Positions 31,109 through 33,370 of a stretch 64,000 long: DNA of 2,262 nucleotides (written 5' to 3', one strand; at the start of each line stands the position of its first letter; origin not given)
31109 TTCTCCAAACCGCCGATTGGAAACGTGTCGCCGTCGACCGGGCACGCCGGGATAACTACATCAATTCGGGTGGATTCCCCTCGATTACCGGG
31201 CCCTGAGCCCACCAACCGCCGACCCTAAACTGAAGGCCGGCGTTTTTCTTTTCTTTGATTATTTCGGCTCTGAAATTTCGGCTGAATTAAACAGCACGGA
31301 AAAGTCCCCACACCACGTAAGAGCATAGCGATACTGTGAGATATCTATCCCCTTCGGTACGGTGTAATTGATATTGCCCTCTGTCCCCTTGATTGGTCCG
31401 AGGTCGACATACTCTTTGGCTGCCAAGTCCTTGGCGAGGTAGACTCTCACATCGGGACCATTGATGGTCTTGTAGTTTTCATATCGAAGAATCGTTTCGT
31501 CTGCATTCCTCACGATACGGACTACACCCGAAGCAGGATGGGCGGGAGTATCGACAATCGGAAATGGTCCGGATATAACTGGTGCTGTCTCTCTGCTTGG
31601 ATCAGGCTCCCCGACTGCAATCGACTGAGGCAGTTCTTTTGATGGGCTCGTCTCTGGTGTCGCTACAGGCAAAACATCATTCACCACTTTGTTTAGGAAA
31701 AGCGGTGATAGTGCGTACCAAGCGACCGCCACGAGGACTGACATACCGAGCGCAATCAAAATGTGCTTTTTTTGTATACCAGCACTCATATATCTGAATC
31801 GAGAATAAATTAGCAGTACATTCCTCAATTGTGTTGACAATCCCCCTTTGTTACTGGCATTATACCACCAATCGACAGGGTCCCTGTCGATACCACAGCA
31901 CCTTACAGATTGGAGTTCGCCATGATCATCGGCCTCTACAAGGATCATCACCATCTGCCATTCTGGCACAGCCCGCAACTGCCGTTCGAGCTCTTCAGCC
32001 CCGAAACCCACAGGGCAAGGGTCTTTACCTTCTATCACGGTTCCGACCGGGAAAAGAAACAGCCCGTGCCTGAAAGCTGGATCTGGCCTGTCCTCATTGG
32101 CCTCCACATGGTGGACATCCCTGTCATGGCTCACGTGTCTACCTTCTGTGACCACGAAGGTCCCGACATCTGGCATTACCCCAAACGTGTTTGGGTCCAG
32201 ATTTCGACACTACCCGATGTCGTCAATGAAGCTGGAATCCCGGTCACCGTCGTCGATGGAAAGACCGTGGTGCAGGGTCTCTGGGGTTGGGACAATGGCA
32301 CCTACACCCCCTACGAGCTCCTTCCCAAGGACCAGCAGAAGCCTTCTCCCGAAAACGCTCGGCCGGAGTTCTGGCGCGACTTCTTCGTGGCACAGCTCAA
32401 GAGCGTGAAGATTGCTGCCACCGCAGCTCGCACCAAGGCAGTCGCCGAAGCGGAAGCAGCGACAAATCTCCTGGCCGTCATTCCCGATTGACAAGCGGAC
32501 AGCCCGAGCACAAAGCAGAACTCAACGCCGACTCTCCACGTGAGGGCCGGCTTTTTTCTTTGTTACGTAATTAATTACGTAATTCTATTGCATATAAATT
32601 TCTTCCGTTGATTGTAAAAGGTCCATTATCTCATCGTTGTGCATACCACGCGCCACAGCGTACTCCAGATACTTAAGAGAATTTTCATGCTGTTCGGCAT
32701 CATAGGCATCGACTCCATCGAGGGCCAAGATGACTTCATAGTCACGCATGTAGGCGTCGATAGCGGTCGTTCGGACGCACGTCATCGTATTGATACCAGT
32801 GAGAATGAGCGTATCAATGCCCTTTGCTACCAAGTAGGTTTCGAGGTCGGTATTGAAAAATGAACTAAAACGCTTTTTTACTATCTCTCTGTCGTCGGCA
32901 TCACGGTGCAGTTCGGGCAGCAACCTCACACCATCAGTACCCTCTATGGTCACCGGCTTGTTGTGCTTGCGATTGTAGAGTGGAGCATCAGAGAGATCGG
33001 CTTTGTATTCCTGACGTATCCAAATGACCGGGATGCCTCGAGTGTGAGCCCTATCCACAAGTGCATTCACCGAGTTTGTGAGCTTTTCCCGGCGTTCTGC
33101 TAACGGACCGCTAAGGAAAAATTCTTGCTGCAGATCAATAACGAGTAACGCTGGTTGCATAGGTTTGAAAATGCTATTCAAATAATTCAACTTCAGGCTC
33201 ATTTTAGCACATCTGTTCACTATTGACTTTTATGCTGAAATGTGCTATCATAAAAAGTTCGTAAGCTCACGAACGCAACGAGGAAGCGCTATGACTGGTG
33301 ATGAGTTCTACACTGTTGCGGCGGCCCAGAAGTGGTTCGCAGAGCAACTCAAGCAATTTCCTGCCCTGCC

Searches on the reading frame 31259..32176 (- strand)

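Call 77: search_protein_families(library=pfam, proteins=[window:31259-32176:-], max_evalue=0.001)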
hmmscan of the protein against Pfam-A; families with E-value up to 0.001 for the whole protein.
window:31259-32176:- (305 aa): 1 family
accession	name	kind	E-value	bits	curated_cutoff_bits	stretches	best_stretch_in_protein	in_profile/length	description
PF10517.14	DM13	-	9.4e-15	55.6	25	1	210-301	4-105/105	Electron transfer DM13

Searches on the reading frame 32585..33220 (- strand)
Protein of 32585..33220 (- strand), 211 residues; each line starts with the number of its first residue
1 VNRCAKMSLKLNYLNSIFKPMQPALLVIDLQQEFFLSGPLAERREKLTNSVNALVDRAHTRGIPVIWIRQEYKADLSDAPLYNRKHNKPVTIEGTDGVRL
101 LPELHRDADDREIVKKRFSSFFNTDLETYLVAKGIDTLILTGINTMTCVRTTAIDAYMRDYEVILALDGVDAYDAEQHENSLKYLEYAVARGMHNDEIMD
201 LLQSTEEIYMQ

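Call 77: search_protein_families(library=pfam, proteins=[window:32585-33220:-], max_evalue=0.001)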
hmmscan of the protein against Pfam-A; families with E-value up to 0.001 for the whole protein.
window:32585-33220:- (211 aa): 1 family
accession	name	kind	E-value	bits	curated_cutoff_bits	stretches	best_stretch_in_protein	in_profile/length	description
PF00857.26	Isochorismatase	-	1.4e-45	155.9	27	1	24-190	2-168/175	Isochorismatase domain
